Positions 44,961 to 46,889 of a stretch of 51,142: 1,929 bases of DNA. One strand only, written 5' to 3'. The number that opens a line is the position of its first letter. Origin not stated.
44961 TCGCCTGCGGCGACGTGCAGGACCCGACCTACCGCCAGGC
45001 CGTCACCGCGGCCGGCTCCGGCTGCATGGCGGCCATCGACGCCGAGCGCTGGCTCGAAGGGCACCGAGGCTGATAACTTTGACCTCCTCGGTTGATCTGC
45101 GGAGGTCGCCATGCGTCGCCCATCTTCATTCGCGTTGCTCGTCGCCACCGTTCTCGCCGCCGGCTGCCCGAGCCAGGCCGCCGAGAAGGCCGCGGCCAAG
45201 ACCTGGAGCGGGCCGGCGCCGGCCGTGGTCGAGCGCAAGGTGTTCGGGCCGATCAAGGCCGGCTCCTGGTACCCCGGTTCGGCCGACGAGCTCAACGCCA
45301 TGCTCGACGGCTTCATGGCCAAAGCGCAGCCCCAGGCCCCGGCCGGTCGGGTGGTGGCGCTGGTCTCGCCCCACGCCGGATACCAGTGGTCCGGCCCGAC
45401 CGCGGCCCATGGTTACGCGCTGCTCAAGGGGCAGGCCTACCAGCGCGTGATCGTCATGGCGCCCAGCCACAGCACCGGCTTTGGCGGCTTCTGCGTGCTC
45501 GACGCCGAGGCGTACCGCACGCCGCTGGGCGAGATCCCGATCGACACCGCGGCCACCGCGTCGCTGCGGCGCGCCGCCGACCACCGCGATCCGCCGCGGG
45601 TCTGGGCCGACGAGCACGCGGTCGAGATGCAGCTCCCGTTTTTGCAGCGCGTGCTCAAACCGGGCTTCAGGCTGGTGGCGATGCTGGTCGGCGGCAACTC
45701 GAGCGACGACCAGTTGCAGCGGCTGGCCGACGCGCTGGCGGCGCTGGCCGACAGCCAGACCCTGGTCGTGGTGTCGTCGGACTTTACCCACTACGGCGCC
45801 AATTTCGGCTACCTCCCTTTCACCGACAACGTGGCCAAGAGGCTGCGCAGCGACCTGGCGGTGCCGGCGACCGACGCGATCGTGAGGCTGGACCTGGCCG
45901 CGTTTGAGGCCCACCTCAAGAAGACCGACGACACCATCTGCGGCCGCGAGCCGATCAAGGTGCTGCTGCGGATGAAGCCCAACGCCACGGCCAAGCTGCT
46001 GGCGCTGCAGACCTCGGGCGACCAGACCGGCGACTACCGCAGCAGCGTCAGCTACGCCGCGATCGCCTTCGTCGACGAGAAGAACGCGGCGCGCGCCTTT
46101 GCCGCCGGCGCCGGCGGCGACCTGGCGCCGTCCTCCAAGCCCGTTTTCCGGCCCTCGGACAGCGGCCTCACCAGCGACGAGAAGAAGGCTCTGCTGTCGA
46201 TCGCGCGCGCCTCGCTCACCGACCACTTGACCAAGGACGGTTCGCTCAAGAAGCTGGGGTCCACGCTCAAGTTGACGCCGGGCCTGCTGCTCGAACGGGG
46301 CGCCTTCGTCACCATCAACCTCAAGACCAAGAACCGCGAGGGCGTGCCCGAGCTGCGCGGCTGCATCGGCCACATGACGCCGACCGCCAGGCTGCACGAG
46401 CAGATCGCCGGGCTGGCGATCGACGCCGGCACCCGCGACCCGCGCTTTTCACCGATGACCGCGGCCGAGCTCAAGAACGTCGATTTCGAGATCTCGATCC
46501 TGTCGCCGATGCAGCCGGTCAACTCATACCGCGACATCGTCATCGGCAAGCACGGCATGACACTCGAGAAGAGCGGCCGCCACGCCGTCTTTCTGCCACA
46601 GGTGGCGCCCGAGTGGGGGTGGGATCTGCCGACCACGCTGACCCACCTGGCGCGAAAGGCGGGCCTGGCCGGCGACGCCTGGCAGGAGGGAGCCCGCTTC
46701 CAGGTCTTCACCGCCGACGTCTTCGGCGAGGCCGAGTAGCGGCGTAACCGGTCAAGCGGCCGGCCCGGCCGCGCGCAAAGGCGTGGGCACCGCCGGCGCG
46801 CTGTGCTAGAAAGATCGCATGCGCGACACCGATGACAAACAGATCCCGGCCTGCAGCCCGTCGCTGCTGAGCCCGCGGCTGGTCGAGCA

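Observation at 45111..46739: Memo-AMMECR1 (AmrB-AmrA) fusion with a lipoprotein signal peptide and no radical-SAM partner nearby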

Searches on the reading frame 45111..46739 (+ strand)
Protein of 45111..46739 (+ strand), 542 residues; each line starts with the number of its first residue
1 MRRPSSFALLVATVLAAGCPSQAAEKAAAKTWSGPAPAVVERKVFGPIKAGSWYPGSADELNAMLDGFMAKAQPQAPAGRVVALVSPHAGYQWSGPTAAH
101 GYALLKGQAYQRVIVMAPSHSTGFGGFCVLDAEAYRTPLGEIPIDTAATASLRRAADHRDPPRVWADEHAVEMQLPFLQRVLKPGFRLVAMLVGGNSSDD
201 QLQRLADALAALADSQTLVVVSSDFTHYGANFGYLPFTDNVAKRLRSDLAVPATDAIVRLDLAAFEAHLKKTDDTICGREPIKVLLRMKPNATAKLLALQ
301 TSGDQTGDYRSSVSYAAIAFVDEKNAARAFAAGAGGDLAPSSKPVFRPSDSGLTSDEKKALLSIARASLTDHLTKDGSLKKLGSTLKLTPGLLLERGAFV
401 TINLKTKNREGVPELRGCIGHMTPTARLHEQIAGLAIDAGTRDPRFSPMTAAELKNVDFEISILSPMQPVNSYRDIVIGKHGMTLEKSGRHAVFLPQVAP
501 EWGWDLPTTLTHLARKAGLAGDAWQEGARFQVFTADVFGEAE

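Call 3: search_protein_families(library=pfam, proteins=[window:45111-46739:+], max_evalue=0.01)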
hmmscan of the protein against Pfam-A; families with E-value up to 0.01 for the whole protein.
window:45111-46739:+ (542 aa): 2 families
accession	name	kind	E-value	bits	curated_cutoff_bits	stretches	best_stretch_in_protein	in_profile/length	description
PF01875.22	Memo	-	6.9e-58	196.4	27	1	48-318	3-268/269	Memo-like protein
PF01871.22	AMMECR1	-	1.2e-46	158.8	25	1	363-538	2-168/168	AMMECR1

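Call 4: search_protein_families(library=ncbifam, proteins=[window:45111-46739:+], max_evalue=0.01)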
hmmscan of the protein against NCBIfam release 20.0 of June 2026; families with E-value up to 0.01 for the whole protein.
window:45111-46739:+ (542 aa): 5 families
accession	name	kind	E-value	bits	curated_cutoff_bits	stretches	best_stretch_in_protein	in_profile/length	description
TIGR04336.1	AmmeMemoSam_B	hypoth_equivalog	3.2e-62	210.2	26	1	48-320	4-270/270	AmmeMemoRadiSam system protein B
NF001987.0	PRK00782.1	equivalog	7.7e-46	156.5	295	1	47-320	5-265/267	MEMO1 family protein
TIGR04335.1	AmmeMemoSam_A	hypoth_equivalog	1e-42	145.5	99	1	360-538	2-175/175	AmmeMemoRadiSam system protein A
NF002000.0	PRK00801.1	equivalog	1.8e-37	128.4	273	1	353-541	4-187/201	hypothetical protein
TIGR00296.1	TIGR00296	hypoth_equivalog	5.2e-34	117.7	91.05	1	353-542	4-192/200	TIGR00296 family protein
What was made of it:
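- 45252..46070 (+): Memo / AmrB domain, residues 48-320. Its metal-site residues are His88, His120, Asp224, His227 and Cys277. Pfam PF01875 E 6.9e-58 and TIGR04336 at 210 bits (calls 3, 4).
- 46188..46736 (+): AMMECR1 / AmrA domain, residues 360-542, with the invariant LRGCIG motif (Cys418). Pfam PF01871 E 1.2e-46 and TIGR04335 at 145.5 bits against a cut-off of 99 (calls 3, 4).
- On AmmeMemoRadiSam system: 210.2 bits against a cut-off of 26, residues 48-320 (call 4). 145.5 bits against a cut-off of 99, residues 360-538 (call 4).
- Checked: NCBIfam gives TIGR04336 AmrB at 210 bits (cut-off 26) and TIGR04335 AmrA at 145.5 bits (cut-off 99) (call 4).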

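Call 5: find_homologous_proteins(query=window:45111-46739:+, max_evalue=1e-20)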
Query window:45111-46739:+ (542 aa): 5000 proteins with E <= 1e-20 among 8000 candidates; the best 120 are listed.
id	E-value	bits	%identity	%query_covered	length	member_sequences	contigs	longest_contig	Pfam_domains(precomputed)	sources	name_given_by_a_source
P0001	0.0e+0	1213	100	100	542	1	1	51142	PF01871.23,PF01875.23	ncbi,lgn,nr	ncbi:MAG: AmmeMemoRadiSam system protein B [Deltaproteobacteria bacterium]|nr:AmmeMemoRadiSam system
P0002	0.0e+0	1059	87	100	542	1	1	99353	PF01871.23,PF01875.23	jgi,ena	-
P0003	0.0e+0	1045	85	100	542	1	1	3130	PF01871.23,PF01875.23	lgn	-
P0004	1.0e-271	920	85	88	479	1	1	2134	PF01871.23,PF01875.23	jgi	jgi:hypothetical protein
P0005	3.0e-193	661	59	100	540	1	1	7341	PF01871.23,PF01875.23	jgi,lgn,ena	-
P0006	5.8e-185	634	57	98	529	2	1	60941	PF01871.23,PF01875.23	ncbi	ncbi:MAG: AmmeMemoRadiSam system protein B [Pseudomonadota bacterium]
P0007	6.5e-123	429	47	93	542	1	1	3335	PF01871.23,PF01875.23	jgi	jgi:AmmeMemoRadiSam system protein B/AmmeMemoRadiSam system protein A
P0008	1.6e-119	418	45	92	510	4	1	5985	PF01871.23,PF01875.23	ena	-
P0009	2.0e-119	418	44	92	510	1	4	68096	PF01871.23,PF01875.23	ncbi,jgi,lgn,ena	-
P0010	3.5e-118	413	45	92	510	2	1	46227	PF01871.23,PF01875.23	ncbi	-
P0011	4.9e-118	413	47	93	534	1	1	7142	PF01871.23,PF01875.23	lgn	-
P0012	1.8e-117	411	46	92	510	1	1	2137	PF01871.23,PF01875.23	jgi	jgi:AmmeMemoRadiSam system protein B/AmmeMemoRadiSam system protein A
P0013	4.6e-117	410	46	92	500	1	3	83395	PF01871.23,PF01875.23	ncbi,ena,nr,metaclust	ncbi:MAG: hypothetical protein A2X49_05265 [Lentisphaerae bacterium GWF2_52_8]|nr:MAG: hypothetical 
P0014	1.4e-116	408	44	95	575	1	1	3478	PF01871.23,PF01875.23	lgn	-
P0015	1.7e-116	408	45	92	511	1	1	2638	PF01871.23,PF01875.23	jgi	jgi:MEMO1 family protein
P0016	5.5e-116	406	44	99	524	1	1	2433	PF01871.23,PF01875.23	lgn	-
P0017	1.2e-115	405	46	96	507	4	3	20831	PF01871.23,PF01875.23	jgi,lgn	jgi:hypothetical protein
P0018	1.9e-115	404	42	100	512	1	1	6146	PF01871.23,PF01875.23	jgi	jgi:AmmeMemoRadiSam system protein B/AmmeMemoRadiSam system protein A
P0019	5.5e-115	403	45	93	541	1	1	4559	PF01871.23,PF01875.23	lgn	-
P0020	1.5e-114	401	44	95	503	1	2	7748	PF01871.23,PF01875.23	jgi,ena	-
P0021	1.6e-114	401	45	93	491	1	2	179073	PF01871.23,PF01875.23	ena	-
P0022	1.8e-114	401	44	92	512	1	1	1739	PF01871.23,PF01875.23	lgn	-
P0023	2.7e-114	401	44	95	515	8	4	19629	PF01871.23,PF01875.23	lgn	-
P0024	4.6e-114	400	45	92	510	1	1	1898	PF01871.23,PF01875.23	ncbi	-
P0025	5.1e-114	400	45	92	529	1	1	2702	PF01871.23,PF01875.23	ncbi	-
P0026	6.4e-114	399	45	91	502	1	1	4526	PF01871.23,PF01875.23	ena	-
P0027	6.8e-114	399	45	93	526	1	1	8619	PF01871.23,PF01875.23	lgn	-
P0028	9.6e-114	399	46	93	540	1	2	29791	PF01871.23,PF01875.23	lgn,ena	-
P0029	9.7e-114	399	44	96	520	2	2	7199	PF01871.23,PF01875.23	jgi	-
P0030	1.4e-113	398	46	90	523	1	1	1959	PF01871.23,PF01875.23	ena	-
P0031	1.8e-113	398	43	93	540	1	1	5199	PF01871.23,PF01875.23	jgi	-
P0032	2.2e-113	398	42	100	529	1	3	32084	PF01871.23,PF01875.23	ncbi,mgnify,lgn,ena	mgnify:CR=1 FL=1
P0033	4.3e-113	397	45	91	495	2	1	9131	PF01871.23,PF01875.23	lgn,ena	-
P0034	4.8e-113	397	42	99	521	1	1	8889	PF01871.23,PF01875.23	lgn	-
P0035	1.0e-112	395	44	93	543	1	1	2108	PF01871.23,PF01875.23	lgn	-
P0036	1.5e-112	395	42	99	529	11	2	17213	PF01871.23,PF01875.23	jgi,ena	jgi:AmmeMemoRadiSam system protein B/AmmeMemoRadiSam system protein A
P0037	1.5e-112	395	43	97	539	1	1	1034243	PF01871.23,PF01875.23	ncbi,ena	-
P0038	1.7e-112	395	45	92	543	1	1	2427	PF01871.23,PF01875.23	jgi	jgi:hypothetical protein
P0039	2.7e-112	394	43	99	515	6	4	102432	PF01871.23,PF01875.23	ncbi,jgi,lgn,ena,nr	ncbi:AmmeMemoRadiSam system protein B [Myxococcota bacterium]|nr:AmmeMemoRadiSam system protein B [M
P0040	3.1e-112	394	44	98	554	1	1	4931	PF01871.23,PF01875.23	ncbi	-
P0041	5.2e-112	393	42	92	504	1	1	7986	PF01871.23,PF01875.23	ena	-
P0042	6.8e-112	393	44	93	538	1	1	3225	PF01871.23,PF01875.23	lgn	-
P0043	7.1e-112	393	41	100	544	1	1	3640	PF01871.23,PF01875.23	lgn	-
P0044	8.3e-112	392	43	100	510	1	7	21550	PF01871.23,PF01875.23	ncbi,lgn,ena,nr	ncbi:MAG: AmmeMemoRadiSam system protein B [Kiritimatiellaeota bacterium]|nr:AmmeMemoRadiSam system 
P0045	9.1e-112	392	43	92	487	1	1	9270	PF01871.23,PF01875.23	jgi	jgi:hypothetical protein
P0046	9.1e-112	392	46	93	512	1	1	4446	PF01871.23,PF01875.23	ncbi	-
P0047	1.0e-111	392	45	89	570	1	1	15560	PF01871.23,PF01875.23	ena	-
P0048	1.1e-111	392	45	99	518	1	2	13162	PF01871.23,PF01875.23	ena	-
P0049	2.5e-111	391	44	94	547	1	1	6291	PF01871.23,PF01875.23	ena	-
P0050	2.7e-111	391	44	92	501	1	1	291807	PF01871.23,PF01875.23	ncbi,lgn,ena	-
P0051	3.0e-111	391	43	97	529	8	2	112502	PF01871.23,PF01875.23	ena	-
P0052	3.7e-111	390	44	92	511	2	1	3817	PF01871.23,PF01875.23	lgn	-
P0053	4.2e-111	390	42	98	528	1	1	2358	PF01871.23,PF01875.23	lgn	-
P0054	5.3e-111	390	44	90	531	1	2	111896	PF01871.23,PF01875.23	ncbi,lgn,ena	-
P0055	5.8e-111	390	41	91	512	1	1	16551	PF01871.23,PF01875.23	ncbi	-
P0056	5.9e-111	390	43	92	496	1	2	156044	PF01871.23,PF01875.23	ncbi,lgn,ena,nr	ncbi:MAG: AmmeMemoRadiSam system protein B [Candidatus Eisenbacteria sp.]|nr:AmmeMemoRadiSam system 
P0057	6.0e-111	390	42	100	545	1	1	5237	PF01871.23,PF01875.23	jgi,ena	-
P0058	6.2e-111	390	45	92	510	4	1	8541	PF01871.23,PF01875.23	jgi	jgi:hypothetical protein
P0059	8.8e-111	389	46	91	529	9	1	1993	PF01871.23,PF01875.23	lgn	-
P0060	9.3e-111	389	45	90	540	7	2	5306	PF01871.23,PF01875.23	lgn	-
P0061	1.1e-110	389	43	99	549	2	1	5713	PF01871.23,PF01875.23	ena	-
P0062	1.1e-110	389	45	96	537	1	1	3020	PF01871.23,PF01875.23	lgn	-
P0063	1.3e-110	388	45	89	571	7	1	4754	PF01871.23,PF01875.23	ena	-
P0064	1.6e-110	388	43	100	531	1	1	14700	PF01871.23,PF01875.23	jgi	jgi:MEMO1 family protein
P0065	1.7e-110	388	42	98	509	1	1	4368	PF01871.23,PF01875.23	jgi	-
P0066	2.4e-110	388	43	100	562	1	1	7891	PF01871.23,PF01875.23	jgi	jgi:MEMO1 family protein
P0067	3.1e-110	387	45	92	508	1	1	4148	PF01871.23,PF01875.23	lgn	-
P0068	3.3e-110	387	43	97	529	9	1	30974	PF01871.23,PF01875.23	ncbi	-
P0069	3.9e-110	387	41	98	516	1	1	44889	PF01871.23,PF01875.23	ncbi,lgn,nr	ncbi:MAG: AmmeMemoRadiSam system protein B [Verrucomicrobia bacterium]|nr:AmmeMemoRadiSam system pro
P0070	4.2e-110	387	43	92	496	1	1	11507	PF01871.23,PF01875.23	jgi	jgi:AmmeMemoRadiSam system protein B/AmmeMemoRadiSam system protein A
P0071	4.4e-110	387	44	92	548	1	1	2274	PF01871.23,PF01875.23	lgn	-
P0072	5.3e-110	386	46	90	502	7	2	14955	PF01871.23,PF01875.23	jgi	jgi:AmmeMemoRadiSam system protein B/AmmeMemoRadiSam system protein A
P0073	5.3e-110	386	44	92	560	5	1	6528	PF01871.23,PF01875.23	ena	-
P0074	7.0e-110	386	44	92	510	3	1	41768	PF01871.23,PF01875.23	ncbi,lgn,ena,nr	ncbi:MAG: AmmeMemoRadiSam system protein B [Acidobacteriia bacterium]|nr:AmmeMemoRadiSam system prot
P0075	7.6e-110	386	43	93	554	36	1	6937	PF01871.23,PF01875.23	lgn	-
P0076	8.3e-110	386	44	91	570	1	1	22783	PF01871.23,PF01875.23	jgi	jgi:hypothetical protein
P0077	8.6e-110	386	45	91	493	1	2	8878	PF01871.23,PF01875.23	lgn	-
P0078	1.1e-109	385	43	100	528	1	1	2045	PF01871.23,PF01875.23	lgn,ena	-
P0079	1.5e-109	385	44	92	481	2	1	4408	PF01871.23,PF01875.23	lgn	-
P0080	1.5e-109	385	42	96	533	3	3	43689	PF01871.23,PF01875.23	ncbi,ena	-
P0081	1.6e-109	385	44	93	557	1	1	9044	PF01871.23,PF01875.23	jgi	jgi:AmmeMemoRadiSam system protein B/AmmeMemoRadiSam system protein A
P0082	1.7e-109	385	45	92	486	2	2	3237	PF01871.23,PF01875.23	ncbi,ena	-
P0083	1.7e-109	385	42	94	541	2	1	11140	PF01871.23,PF01875.23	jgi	-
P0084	1.8e-109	385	41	100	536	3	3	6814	PF01871.23,PF01875.23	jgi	jgi:AmmeMemoRadiSam system protein B/AmmeMemoRadiSam system protein A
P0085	2.7e-109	384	45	91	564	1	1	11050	PF01871.23,PF01875.23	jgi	jgi:AmmeMemoRadiSam system protein B/AmmeMemoRadiSam system protein A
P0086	3.0e-109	384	41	100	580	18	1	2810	PF01871.23,PF01875.23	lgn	-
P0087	4.6e-109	383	44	92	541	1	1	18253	PF01871.23,PF01875.23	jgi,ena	-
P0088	4.8e-109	383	41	98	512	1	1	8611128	PF01871.23,PF01875.23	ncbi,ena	-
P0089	5.0e-109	383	44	93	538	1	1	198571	PF01871.23,PF01875.23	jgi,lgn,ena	-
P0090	5.4e-109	383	45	93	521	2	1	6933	PF01871.23,PF01875.23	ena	-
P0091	5.4e-109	383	44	91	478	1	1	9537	PF01871.23,PF01875.23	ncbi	ncbi:MAG: AmmeMemoRadiSam system protein B [Planctomycetota bacterium]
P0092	5.5e-109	383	41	99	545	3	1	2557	PF01871.23,PF01875.23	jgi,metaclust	metaclust:\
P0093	6.2e-109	383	42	92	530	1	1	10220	PF01871.23,PF01875.23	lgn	-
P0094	7.0e-109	383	40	92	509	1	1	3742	PF01871.23,PF01875.23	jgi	jgi:AmmeMemoRadiSam system protein B/AmmeMemoRadiSam system protein A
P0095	7.4e-109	383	44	92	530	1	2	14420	PF01871.23,PF01875.23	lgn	-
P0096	8.0e-109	383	44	91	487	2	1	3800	PF01871.23,PF01875.23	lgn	-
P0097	9.5e-109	382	42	98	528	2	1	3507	PF01871.23,PF01875.23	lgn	-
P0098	1.4e-108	382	43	94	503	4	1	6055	PF01871.23,PF01875.23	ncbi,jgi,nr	ncbi:MAG: AmmeMemoRadiSam system protein B [Planctomycetes bacterium]|nr:AmmeMemoRadiSam system prot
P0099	1.6e-108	382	44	93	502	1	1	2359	PF01871.23,PF01875.23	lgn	-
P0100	1.6e-108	382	42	99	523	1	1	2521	PF01871.23,PF01875.23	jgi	-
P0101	1.9e-108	381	43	92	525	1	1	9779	PF01871.23,PF01875.23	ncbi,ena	-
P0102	1.9e-108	381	44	92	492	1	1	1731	PF01871.23,PF01875.23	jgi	jgi:AmmeMemoRadiSam system protein B/AmmeMemoRadiSam system protein A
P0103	2.1e-108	381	41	96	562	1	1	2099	PF01871.23,PF01875.23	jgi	jgi:AmmeMemoRadiSam system protein B/AmmeMemoRadiSam system protein A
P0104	2.6e-108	381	44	99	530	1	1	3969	PF01871.23,PF01875.23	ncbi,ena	-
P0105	3.3e-108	381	43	93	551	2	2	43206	PF01871.23,PF01875.23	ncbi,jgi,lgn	jgi:MEMO1 family protein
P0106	3.3e-108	381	42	93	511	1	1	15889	PF01871.23,PF01875.23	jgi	-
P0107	4.2e-108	380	42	96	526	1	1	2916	PF01871.23,PF01875.23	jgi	jgi:AmmeMemoRadiSam system protein B/AmmeMemoRadiSam system protein A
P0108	6.9e-108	380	42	92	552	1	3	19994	PF01871.23,PF01875.23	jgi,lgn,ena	-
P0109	7.7e-108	379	43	96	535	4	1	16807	PF01871.23,PF01875.23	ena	-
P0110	7.9e-108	379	43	92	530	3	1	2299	PF01871.23,PF01875.23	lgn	-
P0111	1.0e-107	379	42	95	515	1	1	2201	PF01871.23,PF01875.23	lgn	-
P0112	1.2e-107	379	43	99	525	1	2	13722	PF01871.23,PF01875.23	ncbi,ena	-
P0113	1.3e-107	379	43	98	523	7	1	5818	PF01871.23,PF01875.23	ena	-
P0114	1.3e-107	379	45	92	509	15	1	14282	PF01871.23,PF01875.23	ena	-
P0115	1.3e-107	379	44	92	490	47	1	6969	PF01871.23,PF01875.23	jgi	-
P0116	1.4e-107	378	43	98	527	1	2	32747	PF01871.23,PF01875.23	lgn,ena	-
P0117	1.7e-107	378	41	99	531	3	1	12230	PF01871.23,PF01875.23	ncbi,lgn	-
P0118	2.0e-107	378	43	91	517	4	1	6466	PF01871.23,PF01875.23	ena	-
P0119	2.1e-107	378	41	100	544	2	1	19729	PF01871.23,PF01875.23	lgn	-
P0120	2.2e-107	378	43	93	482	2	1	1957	PF01871.23,PF01875.23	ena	-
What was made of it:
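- Closest known: AmmeMemoRadiSam system. Same: NCBI already names this protein 'AmmeMemoRadiSam system protein B' (call 5).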

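Call 9: find_encoding_contigs(protein=P0002, flank=10000, max_places=3)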
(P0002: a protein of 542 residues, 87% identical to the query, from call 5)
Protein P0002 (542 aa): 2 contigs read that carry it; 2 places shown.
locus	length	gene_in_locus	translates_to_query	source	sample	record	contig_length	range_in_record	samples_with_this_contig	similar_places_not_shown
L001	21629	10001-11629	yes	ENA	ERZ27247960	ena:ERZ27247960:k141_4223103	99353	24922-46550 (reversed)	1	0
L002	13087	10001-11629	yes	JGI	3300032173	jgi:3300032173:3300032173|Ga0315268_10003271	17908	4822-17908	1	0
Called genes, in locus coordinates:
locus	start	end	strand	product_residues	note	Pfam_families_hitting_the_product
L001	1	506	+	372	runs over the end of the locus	-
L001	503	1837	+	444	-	PF01979:Amidohydro_1, PF07969:Amidohydro_3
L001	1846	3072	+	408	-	-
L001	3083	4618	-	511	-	-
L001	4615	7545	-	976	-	PF13589:HATPase_c_3, PF01841:Transglut_core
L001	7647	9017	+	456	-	PF12804:NTP_transf_3, PF25084:LbH_EIF2B (weak), PF25087:GMPPB_C (weak), PF00132:Hexapep, PF14602:Hexapep_2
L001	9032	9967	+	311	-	PF00890:FAD_binding_2 (faint), PF01134:GIDA (faint), PF01266:DAO (faint), PF01494:FAD_binding_3 (faint), PF01946:Thi4 (faint), PF07992:Pyr_redox_2, PF13738:Pyr_redox_3, PF00070:Pyr_redox, +4 more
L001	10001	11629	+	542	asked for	PF01875:Memo, PF01871:AMMECR1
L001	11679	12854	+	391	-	PF00278:Orn_DAP_Arg_deC, PF02784:Orn_Arg_deC_N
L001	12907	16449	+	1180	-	-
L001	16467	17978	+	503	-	PF00324:AA_permease, PF13520:AA_permease_2, PF13906:AA_permease_C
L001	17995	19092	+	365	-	-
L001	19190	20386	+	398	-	-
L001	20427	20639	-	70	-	-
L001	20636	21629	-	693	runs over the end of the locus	-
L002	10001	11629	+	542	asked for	PF01875:Memo, PF01871:AMMECR1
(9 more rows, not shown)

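Call 10: find_encoding_contigs(protein=P0006, flank=10000, max_places=3)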
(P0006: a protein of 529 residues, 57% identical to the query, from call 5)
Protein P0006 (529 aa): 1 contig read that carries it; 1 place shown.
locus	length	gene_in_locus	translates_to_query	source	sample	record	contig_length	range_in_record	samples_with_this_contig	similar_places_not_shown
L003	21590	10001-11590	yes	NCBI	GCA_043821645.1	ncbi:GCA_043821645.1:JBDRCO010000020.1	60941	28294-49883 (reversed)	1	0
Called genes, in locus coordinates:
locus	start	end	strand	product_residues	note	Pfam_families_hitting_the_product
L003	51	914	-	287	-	-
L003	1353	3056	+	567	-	PF13620:CarboxypepD_reg (weak)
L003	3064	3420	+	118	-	PF09350:DJC28_CD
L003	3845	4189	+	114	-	PF07238:PilZ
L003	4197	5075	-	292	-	PF07238:PilZ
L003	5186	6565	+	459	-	PF12804:NTP_transf_3, PF25084:LbH_EIF2B (faint), PF25087:GMPPB_C (faint), PF00132:Hexapep (weak), PF14602:Hexapep_2 (weak)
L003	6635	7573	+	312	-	PF00890:FAD_binding_2 (faint), PF01266:DAO (faint), PF03486:HI0933_like (faint), PF07992:Pyr_redox_2, PF12831:FAD_oxidored (faint), PF13738:Pyr_redox_3, PF00070:Pyr_redox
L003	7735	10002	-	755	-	PF09586:YfhO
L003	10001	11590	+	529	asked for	PF01875:Memo, PF01871:AMMECR1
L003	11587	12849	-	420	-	PF01595:CNNM, PF00571:CBS, PF03471:CorC_HlyC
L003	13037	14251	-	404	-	PF04055:Radical_SAM, PF13186:SPASM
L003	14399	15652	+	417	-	PF04055:Radical_SAM, PF13186:SPASM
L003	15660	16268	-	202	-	-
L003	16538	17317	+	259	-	-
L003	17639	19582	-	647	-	PF05175:MTS (faint), PF13489:Methyltransf_23, PF08241:Methyltransf_11, PF08242:Methyltransf_12, PF13649:Methyltransf_25, PF13847:Methyltransf_31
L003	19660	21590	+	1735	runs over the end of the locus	PF16561:AMPK1_CBM, PF00128:Alpha-amylase, PF04055:Radical_SAM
